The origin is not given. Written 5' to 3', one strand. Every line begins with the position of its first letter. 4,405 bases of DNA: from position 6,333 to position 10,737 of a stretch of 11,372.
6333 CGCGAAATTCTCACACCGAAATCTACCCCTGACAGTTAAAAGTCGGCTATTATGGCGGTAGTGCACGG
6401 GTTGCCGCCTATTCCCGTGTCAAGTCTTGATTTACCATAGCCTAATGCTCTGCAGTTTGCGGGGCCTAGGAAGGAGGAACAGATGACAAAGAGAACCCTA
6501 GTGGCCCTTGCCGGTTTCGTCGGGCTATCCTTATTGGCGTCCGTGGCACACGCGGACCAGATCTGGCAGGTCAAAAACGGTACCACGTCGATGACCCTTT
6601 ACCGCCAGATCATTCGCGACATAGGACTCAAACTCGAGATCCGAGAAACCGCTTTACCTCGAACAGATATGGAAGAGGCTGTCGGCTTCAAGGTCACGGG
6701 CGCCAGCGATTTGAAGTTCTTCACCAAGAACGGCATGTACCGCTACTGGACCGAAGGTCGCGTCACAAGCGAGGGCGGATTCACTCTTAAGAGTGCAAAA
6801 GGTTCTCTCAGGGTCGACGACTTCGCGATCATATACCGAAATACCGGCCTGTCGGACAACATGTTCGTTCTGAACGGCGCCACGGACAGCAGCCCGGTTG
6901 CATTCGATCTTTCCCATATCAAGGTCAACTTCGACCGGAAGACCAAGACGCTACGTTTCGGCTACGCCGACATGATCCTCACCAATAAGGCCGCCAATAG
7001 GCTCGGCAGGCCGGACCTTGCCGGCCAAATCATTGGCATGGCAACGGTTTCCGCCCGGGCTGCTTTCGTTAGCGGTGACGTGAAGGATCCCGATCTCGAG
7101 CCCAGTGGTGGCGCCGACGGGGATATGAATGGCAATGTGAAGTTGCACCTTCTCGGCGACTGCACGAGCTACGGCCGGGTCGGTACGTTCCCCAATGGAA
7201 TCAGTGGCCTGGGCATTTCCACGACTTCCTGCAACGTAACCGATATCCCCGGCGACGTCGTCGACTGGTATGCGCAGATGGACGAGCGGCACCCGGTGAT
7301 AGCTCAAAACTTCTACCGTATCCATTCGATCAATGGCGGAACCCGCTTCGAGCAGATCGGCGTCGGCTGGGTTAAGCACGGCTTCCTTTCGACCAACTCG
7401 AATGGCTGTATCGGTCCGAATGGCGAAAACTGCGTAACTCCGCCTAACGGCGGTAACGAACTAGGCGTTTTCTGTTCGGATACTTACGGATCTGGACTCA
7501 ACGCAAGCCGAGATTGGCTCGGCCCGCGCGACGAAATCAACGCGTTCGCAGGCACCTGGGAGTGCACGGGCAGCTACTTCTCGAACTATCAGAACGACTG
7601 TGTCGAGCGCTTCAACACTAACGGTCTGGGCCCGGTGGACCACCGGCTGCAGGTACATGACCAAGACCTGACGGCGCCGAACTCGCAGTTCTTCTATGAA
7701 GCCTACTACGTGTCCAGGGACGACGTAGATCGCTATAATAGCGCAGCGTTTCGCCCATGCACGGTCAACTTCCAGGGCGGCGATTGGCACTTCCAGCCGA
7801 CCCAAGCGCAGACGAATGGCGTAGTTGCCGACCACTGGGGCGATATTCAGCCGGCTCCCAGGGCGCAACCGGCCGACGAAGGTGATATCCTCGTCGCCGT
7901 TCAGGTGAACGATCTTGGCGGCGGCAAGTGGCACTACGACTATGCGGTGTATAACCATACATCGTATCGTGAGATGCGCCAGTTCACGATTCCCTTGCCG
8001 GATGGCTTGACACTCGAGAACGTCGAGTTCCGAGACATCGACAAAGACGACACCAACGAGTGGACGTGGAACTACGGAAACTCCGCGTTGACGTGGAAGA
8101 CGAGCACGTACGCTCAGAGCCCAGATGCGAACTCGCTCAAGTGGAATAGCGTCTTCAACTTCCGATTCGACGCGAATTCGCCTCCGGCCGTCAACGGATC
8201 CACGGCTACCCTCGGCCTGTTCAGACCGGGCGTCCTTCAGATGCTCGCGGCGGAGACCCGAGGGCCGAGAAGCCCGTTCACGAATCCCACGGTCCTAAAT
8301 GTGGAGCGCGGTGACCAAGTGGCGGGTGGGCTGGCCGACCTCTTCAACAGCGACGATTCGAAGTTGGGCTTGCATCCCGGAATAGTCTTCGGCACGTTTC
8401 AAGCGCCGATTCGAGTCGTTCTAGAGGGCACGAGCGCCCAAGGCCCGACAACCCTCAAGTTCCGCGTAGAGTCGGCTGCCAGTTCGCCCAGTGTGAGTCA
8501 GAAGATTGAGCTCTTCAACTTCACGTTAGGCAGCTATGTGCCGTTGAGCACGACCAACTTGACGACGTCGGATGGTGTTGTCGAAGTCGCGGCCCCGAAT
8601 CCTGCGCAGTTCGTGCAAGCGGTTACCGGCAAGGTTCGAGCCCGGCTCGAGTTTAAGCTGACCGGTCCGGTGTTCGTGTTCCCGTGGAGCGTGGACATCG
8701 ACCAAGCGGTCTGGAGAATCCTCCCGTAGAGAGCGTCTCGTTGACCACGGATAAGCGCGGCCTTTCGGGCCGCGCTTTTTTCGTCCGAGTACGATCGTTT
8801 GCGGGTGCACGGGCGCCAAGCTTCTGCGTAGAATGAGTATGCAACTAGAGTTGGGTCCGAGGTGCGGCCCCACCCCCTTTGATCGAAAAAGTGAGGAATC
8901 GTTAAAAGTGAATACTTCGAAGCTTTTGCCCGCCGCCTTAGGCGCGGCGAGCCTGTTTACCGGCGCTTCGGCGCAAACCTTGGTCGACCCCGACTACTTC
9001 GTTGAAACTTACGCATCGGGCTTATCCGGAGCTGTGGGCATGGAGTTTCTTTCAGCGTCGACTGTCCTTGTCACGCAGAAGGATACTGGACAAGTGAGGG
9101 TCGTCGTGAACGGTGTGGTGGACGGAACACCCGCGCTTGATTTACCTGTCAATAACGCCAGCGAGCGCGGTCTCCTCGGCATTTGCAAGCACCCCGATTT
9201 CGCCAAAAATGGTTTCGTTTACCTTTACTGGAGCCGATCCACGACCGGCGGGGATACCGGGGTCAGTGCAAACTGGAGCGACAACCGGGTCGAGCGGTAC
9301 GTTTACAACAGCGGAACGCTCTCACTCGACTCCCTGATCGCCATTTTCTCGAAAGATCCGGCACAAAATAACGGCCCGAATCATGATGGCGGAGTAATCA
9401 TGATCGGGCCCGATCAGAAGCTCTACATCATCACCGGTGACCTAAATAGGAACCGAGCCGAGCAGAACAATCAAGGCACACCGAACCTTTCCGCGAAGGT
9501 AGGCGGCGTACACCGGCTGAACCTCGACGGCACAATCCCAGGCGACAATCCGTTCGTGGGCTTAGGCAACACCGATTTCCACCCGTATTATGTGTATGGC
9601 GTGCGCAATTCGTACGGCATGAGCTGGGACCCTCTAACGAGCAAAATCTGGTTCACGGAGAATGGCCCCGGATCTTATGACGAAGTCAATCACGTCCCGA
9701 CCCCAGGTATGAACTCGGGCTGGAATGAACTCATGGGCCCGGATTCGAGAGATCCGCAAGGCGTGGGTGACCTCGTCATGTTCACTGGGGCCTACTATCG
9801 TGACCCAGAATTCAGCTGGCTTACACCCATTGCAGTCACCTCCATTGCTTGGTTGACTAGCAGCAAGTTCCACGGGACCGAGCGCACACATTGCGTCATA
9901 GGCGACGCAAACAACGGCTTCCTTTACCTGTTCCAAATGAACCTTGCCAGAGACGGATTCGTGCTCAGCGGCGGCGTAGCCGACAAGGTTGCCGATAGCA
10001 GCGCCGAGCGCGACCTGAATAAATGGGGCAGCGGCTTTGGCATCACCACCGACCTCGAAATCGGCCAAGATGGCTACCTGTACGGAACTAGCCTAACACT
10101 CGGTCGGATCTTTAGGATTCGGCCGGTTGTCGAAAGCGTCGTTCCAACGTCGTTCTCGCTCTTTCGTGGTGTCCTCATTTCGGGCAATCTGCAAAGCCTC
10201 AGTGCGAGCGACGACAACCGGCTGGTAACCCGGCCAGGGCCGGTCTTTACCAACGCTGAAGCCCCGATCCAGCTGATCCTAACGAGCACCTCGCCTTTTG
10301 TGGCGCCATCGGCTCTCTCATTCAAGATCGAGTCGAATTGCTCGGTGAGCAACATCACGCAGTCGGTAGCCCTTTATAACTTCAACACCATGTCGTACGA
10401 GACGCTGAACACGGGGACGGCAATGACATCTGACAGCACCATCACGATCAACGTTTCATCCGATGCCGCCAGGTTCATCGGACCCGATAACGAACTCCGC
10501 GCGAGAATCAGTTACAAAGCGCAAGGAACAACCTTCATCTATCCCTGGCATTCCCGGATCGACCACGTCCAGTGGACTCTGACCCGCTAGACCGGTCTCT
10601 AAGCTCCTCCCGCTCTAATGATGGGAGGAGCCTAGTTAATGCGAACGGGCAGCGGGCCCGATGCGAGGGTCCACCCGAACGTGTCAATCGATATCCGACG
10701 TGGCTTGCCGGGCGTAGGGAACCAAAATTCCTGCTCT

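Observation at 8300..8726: Shared ~140-residue C-terminal module at the extreme C-termini of two adjacent, otherwise unrelated secreted proteins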

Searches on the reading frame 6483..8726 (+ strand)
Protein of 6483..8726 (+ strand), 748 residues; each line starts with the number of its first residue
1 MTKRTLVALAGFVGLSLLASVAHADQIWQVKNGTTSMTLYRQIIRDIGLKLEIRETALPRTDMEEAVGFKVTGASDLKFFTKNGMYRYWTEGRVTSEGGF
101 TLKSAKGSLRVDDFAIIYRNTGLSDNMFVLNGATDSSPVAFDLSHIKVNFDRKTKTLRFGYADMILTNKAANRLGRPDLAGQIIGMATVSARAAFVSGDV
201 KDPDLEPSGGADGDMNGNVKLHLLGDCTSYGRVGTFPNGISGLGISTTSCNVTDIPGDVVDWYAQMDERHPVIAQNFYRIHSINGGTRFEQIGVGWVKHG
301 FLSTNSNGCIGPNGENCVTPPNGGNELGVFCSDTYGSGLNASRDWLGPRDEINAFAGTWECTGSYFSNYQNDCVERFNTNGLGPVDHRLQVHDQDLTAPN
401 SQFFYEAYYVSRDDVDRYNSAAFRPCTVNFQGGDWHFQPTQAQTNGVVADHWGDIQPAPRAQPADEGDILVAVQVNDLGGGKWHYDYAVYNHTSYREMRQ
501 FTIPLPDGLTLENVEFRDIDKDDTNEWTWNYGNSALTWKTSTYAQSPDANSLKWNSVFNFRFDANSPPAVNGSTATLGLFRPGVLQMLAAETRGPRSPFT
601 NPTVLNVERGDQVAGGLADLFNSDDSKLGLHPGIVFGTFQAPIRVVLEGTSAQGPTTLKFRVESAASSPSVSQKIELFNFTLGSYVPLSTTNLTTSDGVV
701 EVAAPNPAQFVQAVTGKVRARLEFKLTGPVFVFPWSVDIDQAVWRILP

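Call 5: search_protein_families(library=pfam, proteins=[window:6483-8726:+], max_evalue=1)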
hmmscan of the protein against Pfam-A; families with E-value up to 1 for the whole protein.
window:6483-8726:+ (748 aa): 0 families

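Call 6: search_protein_families(library=ncbifam, proteins=[window:6483-8726:+], max_evalue=1)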
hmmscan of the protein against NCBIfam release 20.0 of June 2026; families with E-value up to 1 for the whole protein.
window:6483-8726:+ (748 aa): 0 families

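Call 15: find_encoding_contigs(protein=window:6483-8726:+, flank=10000, max_places=6)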
Protein window:6483-8726:+ (748 aa): 1 contig read that carries it; 1 place shown.
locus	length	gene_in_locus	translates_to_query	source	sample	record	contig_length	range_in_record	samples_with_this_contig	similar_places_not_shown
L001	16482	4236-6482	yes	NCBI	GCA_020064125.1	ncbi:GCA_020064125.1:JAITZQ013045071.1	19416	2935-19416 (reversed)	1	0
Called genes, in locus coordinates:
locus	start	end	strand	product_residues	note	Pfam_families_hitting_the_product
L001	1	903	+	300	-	?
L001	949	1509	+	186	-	PF25842:NfeD_TM (weak)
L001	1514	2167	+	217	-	PF01145:Band_7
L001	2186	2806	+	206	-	-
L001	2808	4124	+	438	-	PF01145:Band_7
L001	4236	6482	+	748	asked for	-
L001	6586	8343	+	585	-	PF07995:GSDH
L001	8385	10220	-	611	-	-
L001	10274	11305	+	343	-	PF01628:HrcA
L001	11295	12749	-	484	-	PF20154:LNT_N, PF00795:CN_hydrolase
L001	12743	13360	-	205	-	PF00300:His_Phos_1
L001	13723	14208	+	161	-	-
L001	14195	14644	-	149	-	PF04461:YajQ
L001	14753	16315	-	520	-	PF04151:PPC (weak)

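Call 61: search_protein_families(library=pfam, proteins=[L001:14756-16315:-], max_evalue=0.001)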
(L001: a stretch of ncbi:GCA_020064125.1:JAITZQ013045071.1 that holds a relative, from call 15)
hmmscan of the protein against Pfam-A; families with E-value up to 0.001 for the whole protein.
L001:14756-16315:- (520 aa): 1 family
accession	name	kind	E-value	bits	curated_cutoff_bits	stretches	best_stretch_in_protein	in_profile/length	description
PF04151.21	PPC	-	9e-09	36.5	25.9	1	61-129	3-69/70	Bacterial pre-peptidase C-terminal domain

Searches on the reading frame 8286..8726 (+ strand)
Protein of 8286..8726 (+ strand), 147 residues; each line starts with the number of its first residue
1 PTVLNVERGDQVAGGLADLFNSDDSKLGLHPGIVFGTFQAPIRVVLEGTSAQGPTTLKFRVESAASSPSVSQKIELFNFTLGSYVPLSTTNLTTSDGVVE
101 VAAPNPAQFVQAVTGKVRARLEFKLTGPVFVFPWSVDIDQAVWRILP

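Call 5: search_protein_families(library=pfam, proteins=[window:8286-8726:+], max_evalue=1)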
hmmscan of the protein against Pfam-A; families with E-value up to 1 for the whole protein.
window:8286-8726:+ (147 aa): 0 families

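Call 6: search_protein_families(library=ncbifam, proteins=[window:8286-8726:+], max_evalue=1)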
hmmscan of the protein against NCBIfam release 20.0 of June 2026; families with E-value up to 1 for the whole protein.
window:8286-8726:+ (147 aa): 0 families

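Call 7: find_homologous_proteins(query=window:8286-8726:+, max_evalue=0.001)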
Query window:8286-8726:+: 24 candidates shared short words with the query, none scored E <= 0.001.
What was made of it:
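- Tried and rejected: find_homologous_proteins with the single module of A found nothing (call 7).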

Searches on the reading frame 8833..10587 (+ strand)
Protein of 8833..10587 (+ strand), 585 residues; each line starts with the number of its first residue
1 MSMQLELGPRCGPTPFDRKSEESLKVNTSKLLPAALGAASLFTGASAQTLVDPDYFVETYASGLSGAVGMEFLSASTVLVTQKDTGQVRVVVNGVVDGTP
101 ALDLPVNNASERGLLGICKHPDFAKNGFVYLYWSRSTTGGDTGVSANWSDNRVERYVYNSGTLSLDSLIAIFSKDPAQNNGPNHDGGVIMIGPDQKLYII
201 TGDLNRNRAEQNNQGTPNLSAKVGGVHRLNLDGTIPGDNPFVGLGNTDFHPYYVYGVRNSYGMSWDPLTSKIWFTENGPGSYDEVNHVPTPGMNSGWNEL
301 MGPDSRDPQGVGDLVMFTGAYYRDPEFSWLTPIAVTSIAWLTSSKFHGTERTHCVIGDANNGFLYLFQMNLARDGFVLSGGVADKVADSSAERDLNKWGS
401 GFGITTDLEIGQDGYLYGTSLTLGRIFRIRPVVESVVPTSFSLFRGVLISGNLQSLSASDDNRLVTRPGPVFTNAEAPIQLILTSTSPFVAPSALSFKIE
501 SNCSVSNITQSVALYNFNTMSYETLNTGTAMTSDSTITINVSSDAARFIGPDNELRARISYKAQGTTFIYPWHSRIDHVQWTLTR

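Call 5: search_protein_families(library=pfam, proteins=[window:8833-10587:+], max_evalue=1)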
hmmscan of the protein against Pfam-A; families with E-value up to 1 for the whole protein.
window:8833-10587:+ (585 aa): 2 families
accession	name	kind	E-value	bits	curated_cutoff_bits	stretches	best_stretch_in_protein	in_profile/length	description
PF07995.17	GSDH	-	1.2e-44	153.4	25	1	68-349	5-269/332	Glucose / Sorbosone dehydrogenase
PF14741.12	GH114_assoc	-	0.0081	16.8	22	1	499-566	48-120/126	N-terminal glycosyl-hydrolase-114-associated domain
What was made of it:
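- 8908..10590 (+): Gene B, an exported GSDH-type beta-propeller. It is 560 aa from GTG 8908; the mechanical ORF from ATG 8833 is 585 aa. Pfam GSDH PF07995 E=1.2e-44 (call 5).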

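Call 6: search_protein_families(library=ncbifam, proteins=[window:8833-10587:+], max_evalue=1)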
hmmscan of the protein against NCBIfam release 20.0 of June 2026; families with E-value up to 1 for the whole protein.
window:8833-10587:+ (585 aa): 2 families
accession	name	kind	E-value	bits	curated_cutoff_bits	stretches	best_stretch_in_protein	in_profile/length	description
TIGR03606.1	non_repeat_PQQ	subfamily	1.3e-24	86.9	434.55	1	62-302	27-272/454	glucose/sorbosone family PQQ-dependent dehydrogenase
NF033206.1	ScyE_fam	subfamily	0.0053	16.3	80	1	59-87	2-30/333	ScyD/ScyE family protein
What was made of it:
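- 9034..9879 (+): Glucose/sorbosone dehydrogenase (GSDH) beta-propeller domain of B. PF07995, aa 68-349 of the 585-aa ORF (call 5); TIGR03606 1.3e-24, below its cutoff (call 6).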
